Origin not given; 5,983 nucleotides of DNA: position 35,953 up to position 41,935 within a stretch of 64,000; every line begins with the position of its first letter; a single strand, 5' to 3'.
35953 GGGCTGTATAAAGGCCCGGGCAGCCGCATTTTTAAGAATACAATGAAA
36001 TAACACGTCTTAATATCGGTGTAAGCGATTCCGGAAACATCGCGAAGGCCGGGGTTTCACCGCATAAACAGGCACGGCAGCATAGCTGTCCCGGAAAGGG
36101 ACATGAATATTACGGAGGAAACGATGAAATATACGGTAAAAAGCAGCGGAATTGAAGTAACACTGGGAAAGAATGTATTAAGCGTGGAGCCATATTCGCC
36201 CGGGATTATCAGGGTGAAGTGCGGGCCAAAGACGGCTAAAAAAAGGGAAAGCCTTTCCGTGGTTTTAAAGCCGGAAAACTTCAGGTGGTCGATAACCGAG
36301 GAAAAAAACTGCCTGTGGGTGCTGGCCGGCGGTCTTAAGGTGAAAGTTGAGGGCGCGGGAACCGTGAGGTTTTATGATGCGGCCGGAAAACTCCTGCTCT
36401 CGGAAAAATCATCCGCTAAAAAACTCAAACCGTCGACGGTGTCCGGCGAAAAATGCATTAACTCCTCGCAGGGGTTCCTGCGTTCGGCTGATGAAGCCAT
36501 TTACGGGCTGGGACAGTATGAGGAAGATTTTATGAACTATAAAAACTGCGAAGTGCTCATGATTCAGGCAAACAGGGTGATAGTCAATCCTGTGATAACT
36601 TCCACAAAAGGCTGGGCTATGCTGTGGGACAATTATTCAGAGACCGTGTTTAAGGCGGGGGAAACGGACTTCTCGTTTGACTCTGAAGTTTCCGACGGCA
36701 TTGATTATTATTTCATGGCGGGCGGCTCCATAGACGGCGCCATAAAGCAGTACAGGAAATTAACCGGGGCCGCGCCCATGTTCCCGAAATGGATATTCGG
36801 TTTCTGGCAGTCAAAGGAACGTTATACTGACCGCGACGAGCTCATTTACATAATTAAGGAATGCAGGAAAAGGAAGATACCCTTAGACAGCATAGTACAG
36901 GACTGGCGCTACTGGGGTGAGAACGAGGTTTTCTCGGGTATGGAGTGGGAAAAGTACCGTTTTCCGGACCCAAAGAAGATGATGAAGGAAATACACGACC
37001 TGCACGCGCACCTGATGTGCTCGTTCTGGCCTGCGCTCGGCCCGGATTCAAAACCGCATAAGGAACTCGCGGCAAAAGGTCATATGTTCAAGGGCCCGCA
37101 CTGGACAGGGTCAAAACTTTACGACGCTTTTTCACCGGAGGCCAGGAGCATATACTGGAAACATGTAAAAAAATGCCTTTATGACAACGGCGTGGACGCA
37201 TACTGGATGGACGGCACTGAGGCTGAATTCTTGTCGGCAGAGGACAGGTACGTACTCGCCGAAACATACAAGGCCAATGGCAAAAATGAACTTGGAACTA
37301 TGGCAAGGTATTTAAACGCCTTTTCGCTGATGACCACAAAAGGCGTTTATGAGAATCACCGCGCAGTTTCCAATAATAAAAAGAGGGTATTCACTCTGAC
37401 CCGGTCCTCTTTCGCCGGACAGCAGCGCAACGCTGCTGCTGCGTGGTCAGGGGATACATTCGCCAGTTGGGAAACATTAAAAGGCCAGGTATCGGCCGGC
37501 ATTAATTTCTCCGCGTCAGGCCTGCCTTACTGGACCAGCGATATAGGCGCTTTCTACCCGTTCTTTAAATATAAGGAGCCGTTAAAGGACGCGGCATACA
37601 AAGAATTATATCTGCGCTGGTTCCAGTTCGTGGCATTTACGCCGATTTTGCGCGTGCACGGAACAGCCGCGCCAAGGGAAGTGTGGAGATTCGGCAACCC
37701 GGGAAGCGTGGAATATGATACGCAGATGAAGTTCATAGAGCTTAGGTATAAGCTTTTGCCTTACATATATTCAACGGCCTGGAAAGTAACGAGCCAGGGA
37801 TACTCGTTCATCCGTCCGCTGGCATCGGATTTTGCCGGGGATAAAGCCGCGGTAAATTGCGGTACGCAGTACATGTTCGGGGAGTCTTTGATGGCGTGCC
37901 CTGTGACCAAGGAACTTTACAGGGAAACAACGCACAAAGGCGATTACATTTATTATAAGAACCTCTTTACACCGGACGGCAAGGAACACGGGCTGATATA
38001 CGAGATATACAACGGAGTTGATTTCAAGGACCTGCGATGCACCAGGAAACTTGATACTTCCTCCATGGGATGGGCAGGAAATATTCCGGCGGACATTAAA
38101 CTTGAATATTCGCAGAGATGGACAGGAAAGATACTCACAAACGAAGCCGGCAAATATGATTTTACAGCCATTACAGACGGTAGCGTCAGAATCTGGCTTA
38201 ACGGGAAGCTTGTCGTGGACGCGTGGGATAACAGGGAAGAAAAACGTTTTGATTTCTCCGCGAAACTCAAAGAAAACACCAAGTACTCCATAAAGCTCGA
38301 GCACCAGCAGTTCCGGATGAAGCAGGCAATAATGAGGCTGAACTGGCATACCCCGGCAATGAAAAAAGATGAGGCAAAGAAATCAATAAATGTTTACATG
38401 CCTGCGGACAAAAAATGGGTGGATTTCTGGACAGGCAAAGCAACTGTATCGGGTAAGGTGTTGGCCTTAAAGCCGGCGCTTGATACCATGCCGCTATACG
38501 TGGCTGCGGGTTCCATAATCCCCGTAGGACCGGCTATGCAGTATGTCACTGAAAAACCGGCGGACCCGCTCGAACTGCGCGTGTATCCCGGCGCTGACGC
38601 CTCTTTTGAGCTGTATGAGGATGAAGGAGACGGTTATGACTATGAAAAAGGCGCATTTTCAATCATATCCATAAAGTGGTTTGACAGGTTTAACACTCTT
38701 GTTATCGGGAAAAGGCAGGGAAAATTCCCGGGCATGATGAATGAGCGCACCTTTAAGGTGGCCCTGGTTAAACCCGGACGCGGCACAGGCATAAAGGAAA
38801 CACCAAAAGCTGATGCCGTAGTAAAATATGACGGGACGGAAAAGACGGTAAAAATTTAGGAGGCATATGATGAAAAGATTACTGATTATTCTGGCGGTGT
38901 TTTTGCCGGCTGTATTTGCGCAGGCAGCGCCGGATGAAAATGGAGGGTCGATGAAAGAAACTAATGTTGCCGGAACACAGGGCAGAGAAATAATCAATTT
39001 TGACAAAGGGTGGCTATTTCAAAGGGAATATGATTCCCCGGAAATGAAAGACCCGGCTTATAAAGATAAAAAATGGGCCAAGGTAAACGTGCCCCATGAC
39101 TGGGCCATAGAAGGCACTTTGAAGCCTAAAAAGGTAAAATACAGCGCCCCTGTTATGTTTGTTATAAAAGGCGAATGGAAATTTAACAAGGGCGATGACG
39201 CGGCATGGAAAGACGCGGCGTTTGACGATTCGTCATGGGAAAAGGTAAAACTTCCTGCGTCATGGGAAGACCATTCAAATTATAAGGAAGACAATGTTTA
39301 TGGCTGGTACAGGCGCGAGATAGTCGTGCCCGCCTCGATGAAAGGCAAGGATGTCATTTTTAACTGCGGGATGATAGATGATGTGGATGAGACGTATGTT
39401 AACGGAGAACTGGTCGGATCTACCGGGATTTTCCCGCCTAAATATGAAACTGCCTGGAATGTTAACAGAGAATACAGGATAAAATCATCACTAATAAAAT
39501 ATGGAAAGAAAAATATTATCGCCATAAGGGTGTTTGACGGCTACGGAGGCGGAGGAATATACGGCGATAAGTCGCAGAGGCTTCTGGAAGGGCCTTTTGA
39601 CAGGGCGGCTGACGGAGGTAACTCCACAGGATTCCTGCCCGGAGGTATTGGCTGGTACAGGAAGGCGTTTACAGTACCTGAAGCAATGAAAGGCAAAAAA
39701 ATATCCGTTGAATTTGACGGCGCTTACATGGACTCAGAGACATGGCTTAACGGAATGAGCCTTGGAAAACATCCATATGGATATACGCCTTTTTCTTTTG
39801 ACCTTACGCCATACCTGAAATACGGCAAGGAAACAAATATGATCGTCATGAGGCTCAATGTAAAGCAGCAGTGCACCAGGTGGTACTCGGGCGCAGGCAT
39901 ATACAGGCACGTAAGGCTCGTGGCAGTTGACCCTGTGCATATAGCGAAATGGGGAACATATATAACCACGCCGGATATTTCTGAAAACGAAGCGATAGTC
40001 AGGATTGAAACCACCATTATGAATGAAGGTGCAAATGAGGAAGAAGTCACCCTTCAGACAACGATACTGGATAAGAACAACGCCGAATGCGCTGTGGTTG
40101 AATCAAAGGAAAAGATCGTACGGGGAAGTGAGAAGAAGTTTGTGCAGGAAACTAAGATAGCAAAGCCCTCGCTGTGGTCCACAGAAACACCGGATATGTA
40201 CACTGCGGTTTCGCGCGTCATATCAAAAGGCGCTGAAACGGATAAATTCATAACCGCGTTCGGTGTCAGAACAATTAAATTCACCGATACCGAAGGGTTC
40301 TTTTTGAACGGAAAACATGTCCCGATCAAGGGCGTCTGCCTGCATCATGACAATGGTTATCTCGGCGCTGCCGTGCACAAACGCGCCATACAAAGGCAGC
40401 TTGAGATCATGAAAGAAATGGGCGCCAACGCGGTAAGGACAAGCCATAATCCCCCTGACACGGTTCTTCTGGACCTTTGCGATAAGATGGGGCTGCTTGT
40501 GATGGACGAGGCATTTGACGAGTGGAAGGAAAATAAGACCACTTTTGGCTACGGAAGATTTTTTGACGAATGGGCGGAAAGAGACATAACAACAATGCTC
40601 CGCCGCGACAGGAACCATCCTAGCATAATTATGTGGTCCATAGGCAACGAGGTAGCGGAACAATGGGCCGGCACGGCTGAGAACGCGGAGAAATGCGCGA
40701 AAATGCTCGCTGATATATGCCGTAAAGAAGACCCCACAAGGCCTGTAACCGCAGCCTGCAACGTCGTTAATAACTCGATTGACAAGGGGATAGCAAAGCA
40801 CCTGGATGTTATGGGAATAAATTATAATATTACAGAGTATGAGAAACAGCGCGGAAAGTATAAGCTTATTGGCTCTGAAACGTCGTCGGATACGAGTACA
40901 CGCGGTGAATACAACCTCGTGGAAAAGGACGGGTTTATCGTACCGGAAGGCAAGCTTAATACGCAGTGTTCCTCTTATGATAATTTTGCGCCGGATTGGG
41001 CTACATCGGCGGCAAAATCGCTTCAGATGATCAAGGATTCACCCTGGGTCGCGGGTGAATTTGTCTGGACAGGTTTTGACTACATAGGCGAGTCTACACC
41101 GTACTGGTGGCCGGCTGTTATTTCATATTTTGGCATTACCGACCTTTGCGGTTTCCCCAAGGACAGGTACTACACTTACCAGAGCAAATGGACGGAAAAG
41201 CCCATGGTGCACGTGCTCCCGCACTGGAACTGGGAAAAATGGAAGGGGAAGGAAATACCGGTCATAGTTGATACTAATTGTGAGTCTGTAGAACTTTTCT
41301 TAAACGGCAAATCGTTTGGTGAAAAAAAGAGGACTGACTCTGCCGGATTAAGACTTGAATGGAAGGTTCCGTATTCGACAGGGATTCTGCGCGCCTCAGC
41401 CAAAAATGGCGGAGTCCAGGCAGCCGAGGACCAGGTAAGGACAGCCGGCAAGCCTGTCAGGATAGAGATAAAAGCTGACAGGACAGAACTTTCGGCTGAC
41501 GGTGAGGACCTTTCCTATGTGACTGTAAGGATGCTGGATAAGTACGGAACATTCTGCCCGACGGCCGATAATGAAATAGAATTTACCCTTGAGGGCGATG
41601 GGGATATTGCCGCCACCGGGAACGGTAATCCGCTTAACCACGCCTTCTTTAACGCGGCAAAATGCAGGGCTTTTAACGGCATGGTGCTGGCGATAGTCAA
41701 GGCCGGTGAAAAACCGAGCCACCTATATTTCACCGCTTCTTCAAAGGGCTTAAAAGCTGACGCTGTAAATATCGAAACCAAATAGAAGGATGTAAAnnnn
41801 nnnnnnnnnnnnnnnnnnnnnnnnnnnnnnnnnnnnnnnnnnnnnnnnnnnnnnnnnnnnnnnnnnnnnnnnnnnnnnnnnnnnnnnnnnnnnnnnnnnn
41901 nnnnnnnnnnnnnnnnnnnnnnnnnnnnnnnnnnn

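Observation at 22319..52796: About 30 kb xyloglucan-type polysaccharide utilization locus in a non-Bacteroidetes diderm, with its own xylose catabolism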

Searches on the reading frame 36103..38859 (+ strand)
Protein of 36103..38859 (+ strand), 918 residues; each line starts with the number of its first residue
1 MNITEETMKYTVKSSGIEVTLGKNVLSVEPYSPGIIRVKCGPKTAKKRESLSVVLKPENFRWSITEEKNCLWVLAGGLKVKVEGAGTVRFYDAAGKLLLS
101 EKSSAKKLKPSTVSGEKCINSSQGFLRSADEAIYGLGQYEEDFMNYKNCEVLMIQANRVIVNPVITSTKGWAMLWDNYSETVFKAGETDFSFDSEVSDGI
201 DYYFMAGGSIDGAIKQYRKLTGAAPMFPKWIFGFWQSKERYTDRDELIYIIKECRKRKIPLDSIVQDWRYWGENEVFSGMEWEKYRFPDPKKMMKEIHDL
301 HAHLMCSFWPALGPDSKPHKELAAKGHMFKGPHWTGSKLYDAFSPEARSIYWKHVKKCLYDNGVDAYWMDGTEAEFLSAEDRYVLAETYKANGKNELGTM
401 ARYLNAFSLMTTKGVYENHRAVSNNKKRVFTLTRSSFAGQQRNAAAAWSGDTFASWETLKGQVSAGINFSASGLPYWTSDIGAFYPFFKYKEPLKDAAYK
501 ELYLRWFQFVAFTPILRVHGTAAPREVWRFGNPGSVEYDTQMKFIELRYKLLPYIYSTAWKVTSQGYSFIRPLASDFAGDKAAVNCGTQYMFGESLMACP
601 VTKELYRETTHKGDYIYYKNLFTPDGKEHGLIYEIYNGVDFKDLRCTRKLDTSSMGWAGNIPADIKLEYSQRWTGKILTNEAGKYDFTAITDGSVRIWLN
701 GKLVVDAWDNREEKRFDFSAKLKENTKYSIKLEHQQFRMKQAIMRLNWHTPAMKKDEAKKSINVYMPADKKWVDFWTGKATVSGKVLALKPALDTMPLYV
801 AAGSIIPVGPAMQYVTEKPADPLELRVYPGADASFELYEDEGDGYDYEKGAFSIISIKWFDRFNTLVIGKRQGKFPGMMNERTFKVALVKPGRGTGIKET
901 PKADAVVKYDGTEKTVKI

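Call 4: search_protein_families(library=pfam, proteins=[window:36103-38859:+], max_evalue=0.01)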
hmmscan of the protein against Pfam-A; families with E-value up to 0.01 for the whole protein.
window:36103-38859:+ (918 aa): 5 families
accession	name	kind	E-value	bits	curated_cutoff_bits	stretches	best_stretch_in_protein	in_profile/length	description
PF01055.32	Glyco_hydro_31_2nd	-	2.6e-88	297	23.5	1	225-557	2-327/328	Glycosyl hydrolases family 31 TIM-barrel domain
PF17137.9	DUF5110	-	2.3e-22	79.2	27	1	822-889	1-69/71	Domain of unknown function (DUF5110)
PF21365.3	Glyco_hydro_31_3rd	-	5.2e-18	65.7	24.4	2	750-806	34-87/87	Glycosyl hydrolase family 31 C-terminal domain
PF07691.17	PA14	-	2.6e-16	60.2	24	1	628-759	2-144/147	PA14 domain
PF13802.12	Gal_mutarotas_2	-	8e-08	33.2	27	1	26-138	2-125/184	Glycosyl hydrolase 31 N-terminal galactose mutarotase-like domain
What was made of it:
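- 36103..38859 (+): GH31 alpha-xylosidase with a PA14 insert; no signal peptide, so cytoplasmic. Pfam (call 4).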

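Call 49: search_solved_structures(query=window:36103-38859:+, max_evalue=1e-20)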
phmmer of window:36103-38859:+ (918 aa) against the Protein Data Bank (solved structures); distinct sequences matched with E-value up to 1e-20: 54.
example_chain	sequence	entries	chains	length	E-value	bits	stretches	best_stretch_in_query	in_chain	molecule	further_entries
5jou_A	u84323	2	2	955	1.5e-155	522.7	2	191-603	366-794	Alpha-xylosidase BoGH31A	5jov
7kmp_A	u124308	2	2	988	1.5e-154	519.4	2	186-603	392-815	Alpha-xylosidase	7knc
2xvg_A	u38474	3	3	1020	4e-132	445.2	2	189-602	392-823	ALPHA XYLOSIDASE | ALPHA-XYLOSIDASE, PUTATIVE, XYL31A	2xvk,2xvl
5zn6_A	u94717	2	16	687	1.8e-75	257.7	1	20-603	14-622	Alpha-xylosidase MeXyl31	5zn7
6jr6_A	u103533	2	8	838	4.4e-67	229.9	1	45-603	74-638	Candidate alpha-glycosidase Glycoside hydrolase family 31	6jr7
6jr8_A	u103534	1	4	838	4.5e-66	226.6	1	45-603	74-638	Candidate alpha-glycosidase Glycoside hydrolase family 31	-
6dru_A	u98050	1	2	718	4.8e-53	183.5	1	97-603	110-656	Glycosyl hydrolases family 31 family protein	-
4b9y_A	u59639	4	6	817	6.7e-50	173.1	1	12-603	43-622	ALPHA-GLUCOSIDASE, PUTATIVE, ADG31B | Oligosaccharide 4-alpha-D-glucosyltransferase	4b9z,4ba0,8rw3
5i23_A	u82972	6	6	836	7.4e-50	172.9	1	12-603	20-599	Oligosaccharide 4-alpha-D-glucosyltransferase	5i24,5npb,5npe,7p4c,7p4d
5npc_A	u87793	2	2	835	3.4e-49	170.7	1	12-603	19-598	Oligosaccharide 4-alpha-D-glucosyltransferase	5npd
5djw_A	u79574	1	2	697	4e-47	163.9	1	197-600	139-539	Alpha-glucosidase II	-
9kz6_A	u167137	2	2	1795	1e-43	152.6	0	415-618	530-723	Maltase-glucoamylase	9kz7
2g3m_A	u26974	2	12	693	2.6e-43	151.3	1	174-604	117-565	Alpha-glucosidase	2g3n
5x7o_A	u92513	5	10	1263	5.6e-42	146.9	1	181-604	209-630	Glycoside hydrolase family 31 alpha-glucosidase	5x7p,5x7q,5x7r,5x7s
7wj9_A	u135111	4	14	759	2.3e-39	138.2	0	422-605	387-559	Alpha-xylosidase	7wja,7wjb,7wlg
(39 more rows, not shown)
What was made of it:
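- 36103..38859 (+): PDB BoGH31A 1.5e-155, XacXyl31 1.5e-154, CjXyl31A 4e-132 (call 49).
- On Xyloglucan utilisation locus (functional class): The best PDB hits are the three xyloglucan alpha-xylosidases BoGH31A, XacXyl31 and CjXyl31A (call 49).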

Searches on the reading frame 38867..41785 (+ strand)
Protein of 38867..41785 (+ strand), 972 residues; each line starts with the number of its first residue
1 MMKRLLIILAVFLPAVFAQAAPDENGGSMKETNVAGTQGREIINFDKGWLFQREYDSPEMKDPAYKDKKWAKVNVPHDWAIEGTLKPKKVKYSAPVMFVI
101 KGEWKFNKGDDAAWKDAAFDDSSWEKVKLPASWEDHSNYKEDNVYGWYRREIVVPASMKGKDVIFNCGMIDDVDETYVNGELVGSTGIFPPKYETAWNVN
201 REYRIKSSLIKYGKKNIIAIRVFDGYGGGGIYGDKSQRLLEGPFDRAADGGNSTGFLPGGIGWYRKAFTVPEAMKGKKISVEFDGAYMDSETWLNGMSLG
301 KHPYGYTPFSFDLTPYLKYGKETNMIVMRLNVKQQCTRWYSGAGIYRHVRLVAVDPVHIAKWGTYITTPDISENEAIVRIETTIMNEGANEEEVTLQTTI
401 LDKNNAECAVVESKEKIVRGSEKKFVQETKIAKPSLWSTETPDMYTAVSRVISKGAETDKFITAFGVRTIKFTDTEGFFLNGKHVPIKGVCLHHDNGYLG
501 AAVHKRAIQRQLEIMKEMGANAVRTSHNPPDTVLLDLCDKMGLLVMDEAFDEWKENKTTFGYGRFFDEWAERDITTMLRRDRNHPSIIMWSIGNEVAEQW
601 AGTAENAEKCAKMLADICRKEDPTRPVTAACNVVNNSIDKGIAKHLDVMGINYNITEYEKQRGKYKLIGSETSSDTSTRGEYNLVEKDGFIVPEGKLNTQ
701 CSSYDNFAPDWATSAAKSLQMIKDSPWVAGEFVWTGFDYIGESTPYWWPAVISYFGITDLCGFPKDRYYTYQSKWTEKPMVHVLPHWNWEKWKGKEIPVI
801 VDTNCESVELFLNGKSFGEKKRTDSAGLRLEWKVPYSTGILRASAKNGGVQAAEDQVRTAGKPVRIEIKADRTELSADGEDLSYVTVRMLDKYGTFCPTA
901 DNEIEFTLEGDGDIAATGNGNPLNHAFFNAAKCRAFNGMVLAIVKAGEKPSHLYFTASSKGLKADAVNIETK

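Call 4: search_protein_families(library=pfam, proteins=[window:38867-41785:+], max_evalue=0.01)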
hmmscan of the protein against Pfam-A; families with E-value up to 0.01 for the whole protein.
window:38867-41785:+ (972 aa): 8 families
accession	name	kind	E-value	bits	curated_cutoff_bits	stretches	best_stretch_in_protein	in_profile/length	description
PF02836.23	Glyco_hydro_2_C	-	3.2e-35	122.2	21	1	476-661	6-184/302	Glycosyl hydrolases family 2, TIM barrel domain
PF18565.7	Glyco_hydro2_C5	-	4e-32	110.6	32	1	866-967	1-102/103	Glycoside hydrolase family 2 C-terminal domain 5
PF02837.24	Glyco_hydro_2_N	-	2.4e-26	93.1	28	2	255-352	58-166/169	Glycosyl hydrolases family 2, sugar binding domain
PF16355.11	DUF4982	-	2.2e-19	69.6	23.9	1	794-850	1-58/61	Domain of unknown function (DUF4982)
PF00703.27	Glyco_hydro_2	-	2.8e-17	63.9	23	1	358-468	2-109/109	Glycosyl hydrolases family 2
PF13364.12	BetaGal_ABD2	-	7.8e-08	33.5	23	0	110-222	3-106/112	Beta-galactosidase second all-beta domain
PF22666.2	Glyco_hydro_2_N2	-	2.1e-07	31.6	27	1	263-335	51-124/167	Glycosyl hydrolase 2 galactose-binding domain-like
PF09134.16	Invasin_D3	-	0.00013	22.8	33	1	864-962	3-85/98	Invasin, domain 3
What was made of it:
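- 38867..41785 (+): GH2 (beta-galactosidase-type architecture), signal peptide I. Pfam GH2 N, middle and C domains, DUF4982 and GH2_C5 (call 4).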
